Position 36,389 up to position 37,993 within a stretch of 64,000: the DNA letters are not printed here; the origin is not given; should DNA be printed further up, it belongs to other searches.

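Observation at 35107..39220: Five consecutive co-directional genes encoding lipoproteins or TAT-secreted proteins of unknown function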

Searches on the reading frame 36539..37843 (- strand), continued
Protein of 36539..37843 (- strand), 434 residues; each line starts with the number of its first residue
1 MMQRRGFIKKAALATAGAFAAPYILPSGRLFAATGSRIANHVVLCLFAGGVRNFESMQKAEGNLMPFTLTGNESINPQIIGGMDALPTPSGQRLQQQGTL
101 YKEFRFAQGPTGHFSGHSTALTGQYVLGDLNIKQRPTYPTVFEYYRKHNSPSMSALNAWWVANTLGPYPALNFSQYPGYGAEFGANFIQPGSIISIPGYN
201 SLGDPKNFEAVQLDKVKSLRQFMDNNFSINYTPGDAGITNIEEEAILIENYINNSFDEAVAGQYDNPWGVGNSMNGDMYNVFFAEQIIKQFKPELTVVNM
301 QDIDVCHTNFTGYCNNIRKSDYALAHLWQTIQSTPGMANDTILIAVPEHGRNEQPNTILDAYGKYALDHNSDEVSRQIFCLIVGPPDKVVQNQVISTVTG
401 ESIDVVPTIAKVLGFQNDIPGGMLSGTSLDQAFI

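Call 38: search_solved_structures(query=A1, max_evalue=10, show_alignments=4)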
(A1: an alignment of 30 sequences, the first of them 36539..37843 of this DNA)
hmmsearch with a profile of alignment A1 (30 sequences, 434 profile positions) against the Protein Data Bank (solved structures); distinct sequences matched with E-value up to 10: 14.
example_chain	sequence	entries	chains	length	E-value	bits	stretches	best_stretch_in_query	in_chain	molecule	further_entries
3mlf_A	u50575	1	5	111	0.38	12.7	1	199-267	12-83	transcriptional regulator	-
2vqr_A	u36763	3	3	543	0.69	11.8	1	312-415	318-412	PUTATIVE SULFATASE | Multifunctional alkaline phosphatase superfamily protein pRL90232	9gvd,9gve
6sw9_8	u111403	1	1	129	0.8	11.6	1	292-368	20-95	Translation initiation factor 2 subunit beta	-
3f31_A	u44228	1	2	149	0.91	11.4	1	196-273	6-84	Spectrin alpha chain, brain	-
2w8s_A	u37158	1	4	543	0.95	11.4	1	312-415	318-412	PHOSPHONATE MONOESTER HYDROLASE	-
2qmu_C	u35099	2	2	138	1.1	11.1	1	292-367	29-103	Translation initiation factor 2 beta subunit | Translation initiation factor 2 subunit beta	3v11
3cw2_K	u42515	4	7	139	1.1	11.1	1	292-367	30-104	Translation initiation factor 2 subunit beta | aIF2-beta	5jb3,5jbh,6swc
2nxu_A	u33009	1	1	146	1.3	10.9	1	292-367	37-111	Translation initiation factor 2 beta subunit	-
1mw8_X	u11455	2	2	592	1.4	10.8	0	189-266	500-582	DNA Topoisomerase I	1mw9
1cy0_A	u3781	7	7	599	1.7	10.5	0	189-266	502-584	DNA TOPOISOMERASE I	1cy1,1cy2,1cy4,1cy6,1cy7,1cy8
3pwt_A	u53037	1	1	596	1.8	10.5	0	189-266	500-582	DNA topoisomerase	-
3px7_A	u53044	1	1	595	1.8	10.5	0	189-266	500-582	DNA topoisomerase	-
3j9t_P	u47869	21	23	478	2.1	10.2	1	208-307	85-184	V-type proton ATPase subunit H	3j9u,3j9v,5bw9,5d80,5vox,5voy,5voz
1ho8_A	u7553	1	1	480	2.2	10.2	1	208-307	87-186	VACUOLAR ATP SYNTHASE SUBUNIT H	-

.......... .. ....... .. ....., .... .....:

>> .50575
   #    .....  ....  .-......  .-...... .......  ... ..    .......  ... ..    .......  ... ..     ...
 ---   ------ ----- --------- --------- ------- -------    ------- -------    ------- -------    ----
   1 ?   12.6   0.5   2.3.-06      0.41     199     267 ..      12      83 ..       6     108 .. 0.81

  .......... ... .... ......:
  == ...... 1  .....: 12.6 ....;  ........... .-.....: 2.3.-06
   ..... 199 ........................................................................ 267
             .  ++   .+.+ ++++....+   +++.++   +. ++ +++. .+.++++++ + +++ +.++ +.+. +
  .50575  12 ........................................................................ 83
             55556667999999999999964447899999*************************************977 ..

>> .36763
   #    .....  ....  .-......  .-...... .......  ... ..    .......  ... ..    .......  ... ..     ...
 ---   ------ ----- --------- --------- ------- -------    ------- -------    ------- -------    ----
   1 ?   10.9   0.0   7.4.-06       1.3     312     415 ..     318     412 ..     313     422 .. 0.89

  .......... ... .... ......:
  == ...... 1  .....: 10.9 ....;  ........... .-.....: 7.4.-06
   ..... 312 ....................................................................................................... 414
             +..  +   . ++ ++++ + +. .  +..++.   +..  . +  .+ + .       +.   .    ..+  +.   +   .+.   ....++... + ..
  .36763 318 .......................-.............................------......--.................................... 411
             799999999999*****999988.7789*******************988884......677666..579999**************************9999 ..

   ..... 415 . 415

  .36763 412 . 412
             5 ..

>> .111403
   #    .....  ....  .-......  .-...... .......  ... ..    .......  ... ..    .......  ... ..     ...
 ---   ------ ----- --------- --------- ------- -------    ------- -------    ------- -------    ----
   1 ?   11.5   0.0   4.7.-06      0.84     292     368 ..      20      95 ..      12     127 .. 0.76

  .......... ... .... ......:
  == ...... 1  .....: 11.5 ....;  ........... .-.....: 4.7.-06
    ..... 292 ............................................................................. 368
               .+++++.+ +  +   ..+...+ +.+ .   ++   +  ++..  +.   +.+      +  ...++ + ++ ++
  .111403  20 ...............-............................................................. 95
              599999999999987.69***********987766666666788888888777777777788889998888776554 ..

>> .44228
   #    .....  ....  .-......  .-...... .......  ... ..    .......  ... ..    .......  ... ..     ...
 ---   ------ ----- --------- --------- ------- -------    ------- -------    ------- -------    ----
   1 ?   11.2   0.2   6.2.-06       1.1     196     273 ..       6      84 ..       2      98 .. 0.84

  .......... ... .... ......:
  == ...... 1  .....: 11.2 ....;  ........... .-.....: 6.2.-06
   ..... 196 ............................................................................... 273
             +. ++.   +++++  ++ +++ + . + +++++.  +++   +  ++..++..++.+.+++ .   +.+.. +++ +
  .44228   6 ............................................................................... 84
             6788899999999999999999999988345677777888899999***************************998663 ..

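Call 49: find_related_loci(query=A1, collection=genome_contigs, flank=6000)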
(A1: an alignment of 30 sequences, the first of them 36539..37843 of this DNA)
Query A1 (434 aa) in genome_contigs; peptide patterns used: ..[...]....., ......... (x = any residue, [..] = any of these).
599 stretches matched a pattern (row limit reached: there are more); 540 encode a relative of the query (tblastn E <= 1e-3); the best 80 are kept; 80 distinct loci.
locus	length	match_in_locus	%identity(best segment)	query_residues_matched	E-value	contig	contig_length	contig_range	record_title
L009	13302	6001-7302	98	1-434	0e+0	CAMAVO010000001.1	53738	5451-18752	MAG: Chitinophaga pinensis isolate MaH-04nov19-72 genome assembly, contig: MaH-04nov19-C1207, whole genome shotgun seque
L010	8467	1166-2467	97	1-434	0e+0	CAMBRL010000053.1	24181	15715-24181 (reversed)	MAG: Chitinophaga pinensis isolate MiH-14oct19-92 genome assembly, contig: MiH-14oct19-C4038, whole genome shotgun seque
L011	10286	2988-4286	90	2-434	0e+0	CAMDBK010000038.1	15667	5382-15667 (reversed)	MAG: Chitinophaga pinensis isolate MaH-04nov19-256 genome assembly, contig: MaH-04nov19-C9732, whole genome shotgun sequ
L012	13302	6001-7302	87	1-434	0e+0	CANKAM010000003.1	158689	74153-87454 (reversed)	MAG: Bacteroidetes bacterium isolate RH-26jul17-244 genome assembly, contig: RH-26jul17-C159, whole genome shotgun seque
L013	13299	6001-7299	86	1-434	0e+0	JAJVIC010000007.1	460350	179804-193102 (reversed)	MAG: Bacteroidia bacterium isolate Bin_39 c_000000000054, whole genome shotgun sequence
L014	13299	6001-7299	86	1-434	0e+0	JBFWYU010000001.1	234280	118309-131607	MAG: Bacteroidia bacterium isolate CA_2019_TPBS_171 NODE_477_length_234280_cov_6.681614_TPBS, whole genome shotgun seque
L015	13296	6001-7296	70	2-433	0e+0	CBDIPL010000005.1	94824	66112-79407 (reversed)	MAG: Sediminibacterium sp. isolate CRY1-m2-bin07 genome assembly, contig: CRY1-CANU-412, whole genome shotgun sequence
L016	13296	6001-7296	70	2-433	0e+0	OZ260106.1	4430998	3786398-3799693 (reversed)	MAG: uncultured Bacteroidia bacterium isolate CRY1-m2-bin03 genome assembly, chromosome: 1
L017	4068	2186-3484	70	2-434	0e+0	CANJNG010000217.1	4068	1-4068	MAG: Bacteroidetes bacterium isolate RH-23may17-554 genome assembly, contig: RH-23may17-C200008, whole genome shotgun se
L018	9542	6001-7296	70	1-434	0e+0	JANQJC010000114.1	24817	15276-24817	MAG: Flavobacteriales bacterium isolate PL25a_bin.101 k99_4786611, whole genome shotgun sequence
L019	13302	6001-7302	64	2-434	0e+0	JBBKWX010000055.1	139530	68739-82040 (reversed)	MAG: Bacteroidia bacterium isolate metabat_bins.236 k119_102193, whole genome shotgun sequence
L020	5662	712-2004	66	2-434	0e+0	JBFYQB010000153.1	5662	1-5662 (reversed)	MAG: Flavobacteriales bacterium isolate PPR_0170 PPR_0170_bin.38.fa_k121_947012, whole genome shotgun sequence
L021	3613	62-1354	66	2-434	0e+0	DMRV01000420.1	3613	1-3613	MAG TPA_asm: Flavobacteriales bacterium isolate UBA10329 contig_60886, whole genome shotgun sequence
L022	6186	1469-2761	67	2-434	0e+0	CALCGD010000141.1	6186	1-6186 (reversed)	MAG TPA_asm: uncultured Flavobacteriales bacterium isolate ERR2206780_bin.102_CONCOCT_v1.1_MAG genome assembly, contig:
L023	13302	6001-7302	65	1-434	0e+0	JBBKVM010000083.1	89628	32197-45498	MAG: Bacteroidia bacterium isolate metabat_bins.79 k119_1979698, whole genome shotgun sequence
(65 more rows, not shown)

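Call 67: get_annotated_region(hit=H1, flank=4000)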
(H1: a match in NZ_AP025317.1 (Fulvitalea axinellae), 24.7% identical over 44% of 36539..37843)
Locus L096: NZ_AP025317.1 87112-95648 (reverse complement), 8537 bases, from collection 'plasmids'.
description: Fulvitalea axinellae strain DSM 100852 plasmid pFA3, complete sequence
organism: Fulvitalea axinellae (NCBI taxid 1182444)
taxonomy: Bacteria; Bacteroidota; Cytophagia; Cytophagales; Persicobacteraceae; Fulvitalea; Fulvitalea axinellae
host: -; source: -; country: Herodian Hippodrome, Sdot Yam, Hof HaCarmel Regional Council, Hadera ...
typing (MOB-suite, as given by PLSDB): non-mobilizable
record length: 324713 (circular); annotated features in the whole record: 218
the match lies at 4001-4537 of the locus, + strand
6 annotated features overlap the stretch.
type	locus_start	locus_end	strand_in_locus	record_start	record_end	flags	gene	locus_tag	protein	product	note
CDS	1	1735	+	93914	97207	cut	-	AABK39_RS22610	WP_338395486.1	SusC/RagA family TonB-linked outer membrane protein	GO:0071702 - organic substance transport [Evidence IEA]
CDS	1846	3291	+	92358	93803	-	-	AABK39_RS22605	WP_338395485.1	SusD/RagB family nutrient-binding outer membrane lipoprotein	-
CDS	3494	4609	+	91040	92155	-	-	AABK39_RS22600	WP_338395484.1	alkaline phosphatase family protein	-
CDS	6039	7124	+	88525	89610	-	buk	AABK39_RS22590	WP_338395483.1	butyrate kinase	GO:0006113 - fermentation [Evidence IEA]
CDS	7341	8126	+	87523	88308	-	-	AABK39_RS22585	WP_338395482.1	tRNA threonylcarbamoyladenosine dehydratase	-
CDS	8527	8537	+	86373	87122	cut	-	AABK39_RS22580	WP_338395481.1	nuclear transport factor 2 family protein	-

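Call 68: get_annotated_region(hit=H3, flank=4000)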
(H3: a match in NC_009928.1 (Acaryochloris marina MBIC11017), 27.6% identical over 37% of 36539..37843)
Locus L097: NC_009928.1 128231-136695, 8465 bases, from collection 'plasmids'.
description: Acaryochloris marina MBIC11017 plasmid pREB3, complete sequence
organism: Acaryochloris marina MBIC11017 (NCBI taxid 329726)
taxonomy: Bacteria; Cyanobacteriota; Cyanophyceae; Acaryochloridales; Acaryochloridaceae; Acaryochloris; Acaryochloris marina; Acaryochloris marina MBIC11017
host: -; source: -; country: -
typing (MOB-suite, as given by PLSDB): conjugative; relaxase MOBF; mating-pair formation MPF_T
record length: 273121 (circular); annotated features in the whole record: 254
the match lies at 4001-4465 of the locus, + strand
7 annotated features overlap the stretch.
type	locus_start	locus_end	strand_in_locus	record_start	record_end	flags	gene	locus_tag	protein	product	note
CDS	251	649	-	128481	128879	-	-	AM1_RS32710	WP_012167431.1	DUF1622 domain-containing protein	-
CDS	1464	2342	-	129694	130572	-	-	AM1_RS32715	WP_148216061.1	DUF2182 domain-containing protein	-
CDS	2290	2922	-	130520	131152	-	-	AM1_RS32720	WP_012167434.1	DUF1326 domain-containing protein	-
CDS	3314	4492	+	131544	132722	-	-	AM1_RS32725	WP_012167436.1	sulfatase-like hydrolase/transferase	-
CDS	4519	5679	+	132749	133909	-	-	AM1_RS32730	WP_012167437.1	hypothetical protein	-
CDS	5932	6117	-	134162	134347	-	-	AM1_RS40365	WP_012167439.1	hypothetical protein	-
CDS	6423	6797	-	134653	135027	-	-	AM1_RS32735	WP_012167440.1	hypothetical protein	-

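Call 69: get_annotated_region(hit=H5, flank=4000)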
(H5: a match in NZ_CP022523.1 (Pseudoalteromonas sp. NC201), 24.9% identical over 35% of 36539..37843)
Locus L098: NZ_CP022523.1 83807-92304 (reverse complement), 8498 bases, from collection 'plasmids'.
description: Pseudoalteromonas sp. NC201 plasmid pNC201, complete sequence
organism: Pseudoalteromonas sp. NC201 (NCBI taxid 1514074)
taxonomy: Bacteria; Pseudomonadota; Gammaproteobacteria; Alteromonadales; Pseudoalteromonadaceae; Pseudoalteromonas; Pseudoalteromonas sp. NC201
host: -; source: pure culture,sea water; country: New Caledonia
typing (MOB-suite, as given by PLSDB): non-mobilizable
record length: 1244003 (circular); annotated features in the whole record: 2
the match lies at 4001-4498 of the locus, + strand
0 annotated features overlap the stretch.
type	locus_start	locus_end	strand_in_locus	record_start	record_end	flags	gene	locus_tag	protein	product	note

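Call 70: search_protein_families(library=pfam, proteins=[L096:3494-4609:+, L097:3314-4492:+], max_evalue=0.1)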
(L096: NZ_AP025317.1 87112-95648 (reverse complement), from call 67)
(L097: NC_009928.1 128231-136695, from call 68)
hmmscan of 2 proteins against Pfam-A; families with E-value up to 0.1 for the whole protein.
L096:3494-4609:+ (371 aa): 3 families
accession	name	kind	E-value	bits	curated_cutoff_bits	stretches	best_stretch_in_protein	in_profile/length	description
PF01676.23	Metalloenzyme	-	3.8e-09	36.9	24.3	1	198-292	107-202/252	Metalloenzyme superfamily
PF01663.27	Phosphodiest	-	6.3e-08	33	23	1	86-294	93-223/342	Type I phosphodiesterase / nucleotide pyrophosphatase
PF00884.28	Sulfatase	-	4.7e-06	26.6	25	1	234-346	200-299/301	Sulfatase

L097:3314-4492:+ (392 aa): 3 families
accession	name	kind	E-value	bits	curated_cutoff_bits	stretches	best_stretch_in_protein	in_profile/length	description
PF00884.28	Sulfatase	-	9.2e-06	25.6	25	1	280-376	203-300/301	Sulfatase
PF01676.23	Metalloenzyme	-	0.0016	18.4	24.3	1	235-321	119-202/252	Metalloenzyme superfamily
PF25471.1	TM_PetC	-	0.091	13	37.1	0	2-24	3-25/48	Iron-sulfur subunit PetC transmembrane anchor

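Call 100: fold_search(model_id=the predicted structure, library=pdb)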
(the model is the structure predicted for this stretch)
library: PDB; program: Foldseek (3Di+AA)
matches with E <= 10: 591; with E <= 0.001: 446
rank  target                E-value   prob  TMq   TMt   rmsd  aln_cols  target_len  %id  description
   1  1p49                  7.3e-11  1.00  0.47  0.38  17.0       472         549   13  Structure of Human Placental Estrone/DHEA Sulfatase (released 2003-08-12)
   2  3lxq_B                7.5e-10  1.00  0.43  0.46   8.8       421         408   11  The Crystal Structure of a Protein in the Alkaline Phosphatase Superfamily from Vibrio parahaemolyticus to 1.95A (released 2010-03-09)
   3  8eg3                  1.0e-09  1.00  0.47  0.38  17.4       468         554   13  Structure of human placental steroid (estrone/DHEA) sulfatase at 2.0 angstrom resolution (released 2022-12-07)
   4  9hh2_A                1.1e-09  1.00  0.44  0.42   9.1       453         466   11  Crystal structure of the family S1_19 carrageenan sulfatase ZgCgsA from Zobellia galactanivorans in complex with hybri (released 2025-06-04)
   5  7oz9_AAA              1.1e-09  1.00  0.44  0.40  11.8       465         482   11  Sulfated host glycan recognition by carbohydrate sulfatases of the human gut microbiota (BT3057-S1_16) (released 2022-06-29)
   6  7oz9_BBB              1.2e-09  1.00  0.43  0.39  11.9       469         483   11  Sulfated host glycan recognition by carbohydrate sulfatases of the human gut microbiota (BT3057-S1_16) (released 2022-06-29)
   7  7n1s_A                1.3e-09  1.00  0.41  0.46  13.6       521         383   12  Crystal Structure Analysis of Xac Nucleotide Pyrophosphatase/Phosphodiesterase (released 2022-06-01)
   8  9hh4_C                1.4e-09  1.00  0.44  0.41   8.7       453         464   11  Crystal structure of the family S1_19 carrageenan sulfatase ZgCgsA from Zobellia galactanivorans in complex with hybri (released 2025-06-04)
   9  7stt                  2.2e-09  1.00  0.40  0.40  14.6       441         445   16  Crystal structure of sulfatase from Pedobacter yulinensis (released 2022-01-26)
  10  3lxq_A                2.5e-09  1.00  0.44  0.46   8.8       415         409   12  The Crystal Structure of a Protein in the Alkaline Phosphatase Superfamily from Vibrio parahaemolyticus to 1.95A (released 2010-03-09)
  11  9hh3_A                3.3e-09  1.00  0.45  0.42   9.1       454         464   12  Structure of the apo ZgCgsA carrageenan-sulfatase (S1_19) from the marine bacterium Zobellia galactanivorans (released 2025-06-04)
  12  8di0_A                3.7e-09  1.00  0.42  0.42  11.2       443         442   12  Bfo2290: Tannerella forsythia chondroitin sulfate A sulfatase (released 2022-08-17)
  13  4uop_B                5.0e-09  1.00  0.45  0.47   8.4       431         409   12  Crystal structure of the lipoteichoic acid synthase LtaP from Listeria monocytogenes (released 2014-08-27)
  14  6b0j_A                5.0e-09  1.00  0.42  0.40   9.7       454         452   10  Crystal structure of Ps i-CgsB in complex with k-i-k-neocarrahexaose (released 2018-03-14)
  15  7n1s_B                6.0e-09  1.00  0.46  0.52  11.6       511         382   12  Crystal Structure Analysis of Xac Nucleotide Pyrophosphatase/Phosphodiesterase (released 2022-06-01)
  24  2vqr                  1.1e-08  1.00  0.45  0.39  12.5       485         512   14  Crystal structure of a phosphonate monoester hydrolase from rhizobium leguminosarum: a new member of the alkaline phosph (released 2008-09-30)
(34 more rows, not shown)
